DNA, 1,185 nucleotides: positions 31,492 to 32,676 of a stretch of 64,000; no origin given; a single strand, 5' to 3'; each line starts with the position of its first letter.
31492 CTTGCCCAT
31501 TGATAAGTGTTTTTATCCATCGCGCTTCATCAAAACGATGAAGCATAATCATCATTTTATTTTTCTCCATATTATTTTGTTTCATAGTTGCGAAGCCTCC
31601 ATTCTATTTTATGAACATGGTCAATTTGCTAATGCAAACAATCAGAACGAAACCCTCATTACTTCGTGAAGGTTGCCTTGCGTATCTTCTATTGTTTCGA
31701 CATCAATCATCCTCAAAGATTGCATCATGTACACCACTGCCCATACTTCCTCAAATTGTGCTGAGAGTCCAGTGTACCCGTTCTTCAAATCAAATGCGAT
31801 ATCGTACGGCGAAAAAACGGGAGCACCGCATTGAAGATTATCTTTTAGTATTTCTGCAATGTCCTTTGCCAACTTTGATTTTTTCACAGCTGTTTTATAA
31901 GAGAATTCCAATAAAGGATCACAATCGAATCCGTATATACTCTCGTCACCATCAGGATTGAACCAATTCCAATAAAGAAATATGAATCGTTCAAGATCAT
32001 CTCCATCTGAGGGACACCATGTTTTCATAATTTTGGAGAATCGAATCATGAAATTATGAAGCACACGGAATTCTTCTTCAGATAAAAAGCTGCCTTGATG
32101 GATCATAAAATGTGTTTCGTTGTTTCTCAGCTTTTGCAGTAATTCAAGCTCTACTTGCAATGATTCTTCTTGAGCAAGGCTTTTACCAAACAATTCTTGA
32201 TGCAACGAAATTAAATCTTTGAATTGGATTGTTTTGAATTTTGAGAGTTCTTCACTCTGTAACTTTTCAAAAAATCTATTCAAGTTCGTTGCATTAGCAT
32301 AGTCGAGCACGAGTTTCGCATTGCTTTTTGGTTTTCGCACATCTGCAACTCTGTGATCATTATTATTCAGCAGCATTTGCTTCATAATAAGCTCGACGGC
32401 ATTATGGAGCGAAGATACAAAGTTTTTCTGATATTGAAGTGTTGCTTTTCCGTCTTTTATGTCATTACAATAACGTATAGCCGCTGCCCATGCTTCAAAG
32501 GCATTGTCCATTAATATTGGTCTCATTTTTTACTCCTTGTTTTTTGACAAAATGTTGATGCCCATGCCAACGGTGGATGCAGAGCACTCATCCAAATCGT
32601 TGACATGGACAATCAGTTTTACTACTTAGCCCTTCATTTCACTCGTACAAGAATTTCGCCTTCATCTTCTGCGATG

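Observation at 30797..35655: Island-borne operon: Xis-like HTH, 941-aa bitopic membrane protein, HEPN-motif protein and 262-aa orphan, a candidate undescribed defence / abortive-infection system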

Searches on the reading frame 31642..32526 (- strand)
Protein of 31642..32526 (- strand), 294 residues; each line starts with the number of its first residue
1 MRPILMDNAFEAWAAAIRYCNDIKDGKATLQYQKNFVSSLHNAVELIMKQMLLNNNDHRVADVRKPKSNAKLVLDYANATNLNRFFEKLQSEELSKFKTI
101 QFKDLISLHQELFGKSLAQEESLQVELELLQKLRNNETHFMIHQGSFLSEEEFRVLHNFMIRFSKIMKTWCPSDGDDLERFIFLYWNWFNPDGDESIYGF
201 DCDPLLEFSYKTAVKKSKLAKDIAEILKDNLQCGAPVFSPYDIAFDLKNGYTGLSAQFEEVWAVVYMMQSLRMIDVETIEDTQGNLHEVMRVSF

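Call 4: search_protein_families(library=pfam, proteins=[window:31642-32526:-], max_evalue=0.1)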
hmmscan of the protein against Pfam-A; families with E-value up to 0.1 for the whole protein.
window:31642-32526:- (294 aa): 1 family
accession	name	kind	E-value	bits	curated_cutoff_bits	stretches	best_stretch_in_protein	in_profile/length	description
PF12358.13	DUF3644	-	3.2e-06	27.3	27.6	1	5-176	2-139/183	Domain of unknown function (DUF3644)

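Call 5: search_protein_families(library=padloc, proteins=[window:31642-32526:-], max_evalue=0.1)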
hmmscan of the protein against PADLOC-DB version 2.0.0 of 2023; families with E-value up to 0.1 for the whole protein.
window:31642-32526:- (294 aa): 2 families
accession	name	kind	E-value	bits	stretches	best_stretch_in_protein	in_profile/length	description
PDLC04954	PDC-S19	-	2.2e-06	25.3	1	5-173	9-163/330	-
PDLC04953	PDC-S19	-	0.00058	17.4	0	95-144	68-118/333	-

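Call 6: search_protein_families(library=ncbifam, proteins=[window:31642-32526:-], max_evalue=0.1)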
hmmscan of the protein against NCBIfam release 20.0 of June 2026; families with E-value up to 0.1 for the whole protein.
window:31642-32526:- (294 aa): 0 families

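Call 7: search_protein_families(library=phrogs, proteins=[window:31642-32526:-], max_evalue=0.1)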
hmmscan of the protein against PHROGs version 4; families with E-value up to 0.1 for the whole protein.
window:31642-32526:- (294 aa): 0 families

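Call 11: find_homologous_proteins(query=window:31642-32526:-)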
Query window:31642-32526:- (294 aa): 387 proteins with E <= 0.001 among 939 candidates; the best 120 are listed.
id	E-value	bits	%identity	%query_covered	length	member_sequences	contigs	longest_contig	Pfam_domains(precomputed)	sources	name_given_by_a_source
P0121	2.3e-195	665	100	100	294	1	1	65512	-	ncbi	-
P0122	1.0e-160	552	84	100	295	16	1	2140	-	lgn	-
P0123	1.2e-159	548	85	100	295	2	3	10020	-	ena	-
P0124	2.7e-159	547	82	100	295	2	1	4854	-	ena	-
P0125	4.8e-159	546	83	100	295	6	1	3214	-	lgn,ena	-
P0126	9.9e-159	545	84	100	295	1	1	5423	-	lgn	-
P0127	1.1e-156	538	82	100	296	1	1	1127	-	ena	-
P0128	1.3e-155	535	81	100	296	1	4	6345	-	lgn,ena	-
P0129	1.1e-154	532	82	100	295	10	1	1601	-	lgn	-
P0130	2.2e-150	518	78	100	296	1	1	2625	-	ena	-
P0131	2.3e-148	511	78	100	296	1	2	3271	-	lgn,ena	-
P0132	2.9e-148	511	77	100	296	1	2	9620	-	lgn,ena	-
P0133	8.1e-147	506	77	100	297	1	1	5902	-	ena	-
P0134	6.2e-144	497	75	100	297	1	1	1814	-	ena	-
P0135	1.1e-143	496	75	100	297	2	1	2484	-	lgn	-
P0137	2.7e-143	494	75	100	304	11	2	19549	PF12358.14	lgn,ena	-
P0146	6.8e-140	483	73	100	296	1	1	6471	-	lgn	-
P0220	1.2e-124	433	67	100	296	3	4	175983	-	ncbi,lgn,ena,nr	ncbi:MAG: hypothetical protein IJE25_00290 [Clostridia bacterium]|nr:hypothetical protein [Clostridi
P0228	1.2e-120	420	68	98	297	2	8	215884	-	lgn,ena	-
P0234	5.9e-120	418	67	99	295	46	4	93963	-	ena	-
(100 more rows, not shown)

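Call 33: search_solved_structures(query=A2, max_evalue=10, show_alignments=2)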
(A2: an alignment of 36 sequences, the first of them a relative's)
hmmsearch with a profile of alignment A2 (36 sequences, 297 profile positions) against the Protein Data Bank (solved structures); distinct sequences matched with E-value up to 10: 0.

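Call 53: predict_structure(alignment_id=A2)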
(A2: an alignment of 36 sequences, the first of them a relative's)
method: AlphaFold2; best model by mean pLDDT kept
length: 294 residues; sequences in the alignment: 36
mean_pLDDT: 87.9   pTM: 0.87
mean pLDDT of the five models: 87.9, 85.0, 82.6, 81.9, 81.9
residues with pLDDT >= 90: 186; 70-90: 83; 50-70: 23; < 50: 2
segments of 3 or more residues with pLDDT < 50: none
pLDDT, mean of each block of 10 residues (from residue 1): 84 93 91 94 96 95 95 96 93 95 95 84 94 78 68 95 88 75 71 58 88 94 93 90 93 86 94 88 84 87
secondary structure, 60 per line:
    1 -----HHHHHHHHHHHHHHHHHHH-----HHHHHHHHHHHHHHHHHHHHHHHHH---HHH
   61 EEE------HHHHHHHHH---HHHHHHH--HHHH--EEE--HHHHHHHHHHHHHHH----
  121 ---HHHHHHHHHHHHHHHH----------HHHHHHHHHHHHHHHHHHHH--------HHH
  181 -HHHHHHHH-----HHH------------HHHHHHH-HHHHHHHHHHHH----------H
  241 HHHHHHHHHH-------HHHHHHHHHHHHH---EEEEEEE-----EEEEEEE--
elements in order: H6-24 H30-54 E61-63 H70-78 H82-88 H91-94 E97-99 H102-116 H124-139 H150-169 H182-189 H210-216 H218-229 H240-250 H258-270 E274-280 E286-292

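Call 59: fold_search(model_id=the predicted structure, library=pdb)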
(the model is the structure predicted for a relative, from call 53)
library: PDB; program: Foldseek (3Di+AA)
matches with E <= 10: 279; with E <= 0.001: 0
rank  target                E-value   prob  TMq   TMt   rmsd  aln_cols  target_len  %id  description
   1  6x35_B                2.5e-01  0.10  0.13  0.02  25.0       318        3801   12  Pig R615C RyR1 in complex with CaM, EGTA (class 1, open) (released 2021-01-13)
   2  9qbd_B                3.8e-01  0.89  0.16  0.35   9.7        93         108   15  Crystal structure of Brachyspira hampsonii PadR with Leu88 replaced by 3-aminotyrosine (released 2026-03-11)
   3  7jps_E                4.4e-01  0.09  0.13  0.12  19.8       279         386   11  ORC-DNA: Human Origin Recognition Complex (ORC) with DNA bound in the core (released 2020-09-09)
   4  9qbd_A                5.3e-01  0.90  0.15  0.34   5.6        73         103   19  Crystal structure of Brachyspira hampsonii PadR with Leu88 replaced by 3-aminotyrosine (released 2026-03-11)
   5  3reo_B                5.3e-01  0.80  0.15  0.13   8.2        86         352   17  Monolignol O-methyltransferase (MOMT) (released 2012-03-14)
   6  1kyw_C                6.3e-01  0.47  0.15  0.13  10.3       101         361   11  Crystal Structure Analysis of Caffeic Acid/5-hydroxyferulic acid 3/5-O-methyltransferase in complex with 5-hydroxyconi (released 2002-08-28)
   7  6abq_A                7.0e-01  0.75  0.16  0.35  10.9        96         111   16  Crystal structure of transcription factor from Listeria monocytogenes (released 2019-06-05)
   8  9jtq                  7.3e-01  0.06  0.14  0.16  22.9       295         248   11  Crystal structure of the light-driven proton pump heimdallarchaeial rhodopsin HeimdallR1 (released 2025-04-02)
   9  6abt_A                7.6e-01  0.84  0.16  0.39   7.4        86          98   14  Crystal structure of transcription factor from Listeria monocytogenes (released 2019-06-05)
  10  3elk_B                8.0e-01  0.84  0.15  0.33   5.9        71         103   11  Crystal structure of putative transcriptional regulator TA0346 from Thermoplasma acidophilum (released 2008-09-30)
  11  1kyz_C                8.4e-01  0.57  0.16  0.14   9.7        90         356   11  Crystal Structure Analysis of Caffeic acid/5-hydroxyferulic acid 3/5-O-methyltransferase Ferulic Acid Complex (released 2002-08-28)
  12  6abq_B                9.2e-01  0.54  0.14  0.31   8.0        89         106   12  Crystal structure of transcription factor from Listeria monocytogenes (released 2019-06-05)
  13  5xoh                  9.6e-01  0.66  0.15  0.13   8.2        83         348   16  Crystal structure of bergaptol o-methyltransferase complex (released 2018-05-23)
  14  3reo_A                9.6e-01  0.57  0.14  0.12   8.7        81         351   17  Monolignol O-methyltransferase (MOMT) (released 2012-03-14)
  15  4hyj_B                1.1e+00  0.04  0.10  0.12  23.3       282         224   11  Crystal structure of Exiguobacterium sibiricum rhodopsin (released 2013-07-17)
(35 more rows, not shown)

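Call 62: find_encoding_contigs(protein=P0220, flank=7000, max_places=2)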
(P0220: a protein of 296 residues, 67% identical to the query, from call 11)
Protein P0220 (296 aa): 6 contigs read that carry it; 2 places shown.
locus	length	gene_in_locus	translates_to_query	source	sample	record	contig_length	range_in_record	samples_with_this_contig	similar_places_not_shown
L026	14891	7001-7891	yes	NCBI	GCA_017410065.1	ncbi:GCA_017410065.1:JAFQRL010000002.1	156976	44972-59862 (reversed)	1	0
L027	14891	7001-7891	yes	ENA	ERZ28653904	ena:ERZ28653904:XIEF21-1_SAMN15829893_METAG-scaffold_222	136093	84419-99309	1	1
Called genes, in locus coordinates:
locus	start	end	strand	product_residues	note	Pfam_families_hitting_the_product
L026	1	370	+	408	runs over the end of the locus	PF00817:IMS, PF21999:IMS_HHH_1 (faint), PF11799:IMS_C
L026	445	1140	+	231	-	PF04973:NMN_transporter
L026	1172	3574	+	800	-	-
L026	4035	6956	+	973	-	PF00515:TPR_1 (faint), PF07719:TPR_2 (faint), PF19789:DUF6273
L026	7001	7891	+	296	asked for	-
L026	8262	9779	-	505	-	PF01235:Na_Ala_symp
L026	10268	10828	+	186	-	PF04542:Sigma70_r2, PF08281:Sigma70_r4_2 (weak), PF04545:Sigma70_r4 (weak)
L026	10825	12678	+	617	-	PF09826:Beta_propel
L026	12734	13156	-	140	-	-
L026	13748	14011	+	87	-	PF07873:YabP (weak)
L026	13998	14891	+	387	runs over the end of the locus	PF06898:YqfD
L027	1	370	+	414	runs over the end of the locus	PF00817:IMS, PF21999:IMS_HHH_1 (faint), PF11799:IMS_C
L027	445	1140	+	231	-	PF04973:NMN_transporter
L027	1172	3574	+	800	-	-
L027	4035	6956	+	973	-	PF00515:TPR_1 (faint), PF07719:TPR_2 (faint), PF19789:DUF6273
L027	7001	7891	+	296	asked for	-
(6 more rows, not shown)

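Call 63: find_encoding_contigs(protein=P0228, flank=7000, max_places=3)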
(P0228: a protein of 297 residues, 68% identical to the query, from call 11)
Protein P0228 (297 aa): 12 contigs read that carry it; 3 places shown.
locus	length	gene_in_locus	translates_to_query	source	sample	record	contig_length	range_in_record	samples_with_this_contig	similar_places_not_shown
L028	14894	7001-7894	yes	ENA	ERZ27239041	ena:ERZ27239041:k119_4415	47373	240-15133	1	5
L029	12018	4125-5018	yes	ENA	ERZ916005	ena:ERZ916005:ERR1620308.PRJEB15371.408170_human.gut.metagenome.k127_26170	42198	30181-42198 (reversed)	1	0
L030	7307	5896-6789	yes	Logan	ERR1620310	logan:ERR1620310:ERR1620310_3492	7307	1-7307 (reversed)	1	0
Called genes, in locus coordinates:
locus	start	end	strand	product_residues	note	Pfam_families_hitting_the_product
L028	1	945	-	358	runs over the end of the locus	PF01609:DDE_Tnp_1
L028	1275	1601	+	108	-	-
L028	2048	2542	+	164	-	PF13676:TIR_2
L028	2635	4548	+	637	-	PF00515:TPR_1 (faint), PF07719:TPR_2 (faint), PF13424:TPR_12 (faint)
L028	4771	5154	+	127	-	PF00903:Glyoxalase, PF13669:Glyoxalase_4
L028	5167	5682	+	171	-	PF00583:Acetyltransf_1, PF13673:Acetyltransf_10, PF13508:Acetyltransf_7, PF08445:FR47, PF14542:Acetyltransf_CG (weak)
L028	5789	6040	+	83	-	PF13443:HTH_26, PF01381:HTH_3 (faint)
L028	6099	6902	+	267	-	-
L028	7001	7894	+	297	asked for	-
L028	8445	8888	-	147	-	-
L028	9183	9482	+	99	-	PF10387:DUF2442 (weak)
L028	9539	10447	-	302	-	-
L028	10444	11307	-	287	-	PF00142:Fer4_NifH, PF01656:CbiA, PF02374:ArsA_ATPase (weak), PF13614:AAA_31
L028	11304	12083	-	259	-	PF02463:SMC_N (faint), PF13175:AAA_15 (faint), PF13476:AAA_23 (weak), PF00005:ABC_tran, PF13555:AAA_29 (weak), PF13304:AAA_21 (faint)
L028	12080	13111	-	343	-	PF01032:FecCD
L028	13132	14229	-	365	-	PF01497:Peripla_BP_2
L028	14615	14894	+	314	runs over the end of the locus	PF00126:HTH_1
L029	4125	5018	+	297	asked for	-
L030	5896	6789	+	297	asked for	-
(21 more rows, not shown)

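Call 64: find_encoding_contigs(protein=P0234, flank=7000, max_places=2)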
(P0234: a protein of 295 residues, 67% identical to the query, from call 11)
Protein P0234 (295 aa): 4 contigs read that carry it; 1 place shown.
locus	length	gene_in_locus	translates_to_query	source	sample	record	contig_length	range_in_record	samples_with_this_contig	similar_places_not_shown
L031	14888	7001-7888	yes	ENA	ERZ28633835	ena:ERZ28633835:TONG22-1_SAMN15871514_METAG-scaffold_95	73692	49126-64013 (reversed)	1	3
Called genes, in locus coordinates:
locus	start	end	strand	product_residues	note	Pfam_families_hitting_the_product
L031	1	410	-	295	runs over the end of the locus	PF14527:LAGLIDADG_WhiA, PF02650:HTH_WhiA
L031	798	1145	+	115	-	PF14198:TnpV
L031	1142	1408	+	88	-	PF20648:DUF6809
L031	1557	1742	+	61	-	PF12728:HTH_17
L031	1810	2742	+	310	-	-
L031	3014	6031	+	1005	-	PF23774:TPR_GEMI5 (faint), PF05593:RHS_repeat (faint), PF25023:TEN_YD-shell (weak)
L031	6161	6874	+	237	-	PF02810:SEC-C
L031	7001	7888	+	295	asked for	-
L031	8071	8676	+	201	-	PF09339:HTH_IclR (weak), PF00717:Peptidase_S24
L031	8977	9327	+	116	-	-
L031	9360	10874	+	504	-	PF00239:Resolvase, PF07508:Recombinase, PF13408:Zn_ribbon_recom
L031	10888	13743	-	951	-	PF18798:LPD3 (weak)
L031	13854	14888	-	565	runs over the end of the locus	PF00884:Sulfatase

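Call 74: search_protein_families(library=pfam, proteins=[L031:1810-2742:+, L028:6099-6902:+], max_evalue=0.01)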
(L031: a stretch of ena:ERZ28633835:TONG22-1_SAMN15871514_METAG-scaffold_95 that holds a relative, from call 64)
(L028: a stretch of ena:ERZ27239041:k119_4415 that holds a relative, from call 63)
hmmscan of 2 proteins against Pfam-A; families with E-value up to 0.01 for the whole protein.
L031:1810-2742:+ (310 aa): 0 families

L028:6099-6902:+ (267 aa): 0 families

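Call 75: search_protein_families(library=padloc, proteins=[L031:1810-2742:+, L028:6099-6902:+], max_evalue=0.01)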
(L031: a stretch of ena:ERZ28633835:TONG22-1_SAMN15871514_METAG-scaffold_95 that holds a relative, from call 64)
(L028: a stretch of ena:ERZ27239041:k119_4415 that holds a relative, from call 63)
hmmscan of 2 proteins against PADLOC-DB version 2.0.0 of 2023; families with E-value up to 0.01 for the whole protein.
L031:1810-2742:+ (310 aa): 0 families

L028:6099-6902:+ (267 aa): 8 families
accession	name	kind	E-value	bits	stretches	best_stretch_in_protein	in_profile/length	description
PDLC00386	SduA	-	3.8e-106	352.4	1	1-267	1-268/268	DUF4263 domain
PDLC00378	SduA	-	8.9e-17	59.5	1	72-257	7-189/287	DUF4263 domain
PDLC00398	SduA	-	4.4e-13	47.2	1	72-256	21-204/289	DUF4263 domain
PDLC00387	SduA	-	1.4e-08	31.7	1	67-188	372-481/546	DUF4263 domain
PDLC00395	SduA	-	1.1e-06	26.6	1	123-260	48-170/212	DUF4263 domain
PDLC00397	SduA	-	1.2e-05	23.1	1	68-159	29-124/227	DUF4263 domain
PDLC00389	SduA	-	0.0072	13.9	0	116-260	242-371/383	DUF4263 domain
PDLC00396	SduA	-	0.0086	13.5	0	71-159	29-123/230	DUF4263 domain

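Call 85: find_encoding_contigs(protein=P0146, flank=7000, max_places=3)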
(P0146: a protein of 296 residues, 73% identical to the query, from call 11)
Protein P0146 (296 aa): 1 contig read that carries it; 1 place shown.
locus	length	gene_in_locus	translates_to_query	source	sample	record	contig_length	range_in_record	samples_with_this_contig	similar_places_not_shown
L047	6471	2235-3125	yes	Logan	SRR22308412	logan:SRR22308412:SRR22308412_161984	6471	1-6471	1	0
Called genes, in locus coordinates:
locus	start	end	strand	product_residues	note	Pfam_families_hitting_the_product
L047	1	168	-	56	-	?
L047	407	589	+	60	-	PF13384:HTH_23 (weak), PF12728:HTH_17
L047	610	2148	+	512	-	PF08238:Sel1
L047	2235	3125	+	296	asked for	-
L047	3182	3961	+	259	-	-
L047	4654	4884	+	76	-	-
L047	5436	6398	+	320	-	PF00589:Phage_integrase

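Call 93: search_protein_families(library=pfam, proteins=[L047:610-2148:+], max_evalue=0.05)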
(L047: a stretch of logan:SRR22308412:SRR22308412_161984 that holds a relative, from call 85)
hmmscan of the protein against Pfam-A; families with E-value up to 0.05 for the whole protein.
L047:610-2148:+ (512 aa): 5 families
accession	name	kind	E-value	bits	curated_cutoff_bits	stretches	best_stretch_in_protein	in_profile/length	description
PF08238.18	Sel1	-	5.7e-33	112.6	30.7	4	360-394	2-36/36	Sel1 repeat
PF19008.5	DUF5737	-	0.011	16.3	27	1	170-241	24-89/99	Family of unknown function (DUF5737)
PF13431.12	TPR_17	-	0.013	16.1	24.4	0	356-377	10-25/34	Tetratricopeptide repeat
PF01057.23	Parvo_NS1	-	0.016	14.6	20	1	439-501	12-79/271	Parvovirus non-structural protein NS1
PF00515.34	TPR_1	-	0.027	14.7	27.8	0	414-427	16-29/34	Tetratricopeptide repeat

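Call 100: search_dna_similar(query=window:31642-32526:-, collection=phages, mode=protein, max_evalue=0.001, max_rows=10)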
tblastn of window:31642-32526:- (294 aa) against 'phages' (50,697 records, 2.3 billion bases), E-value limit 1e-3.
No match.
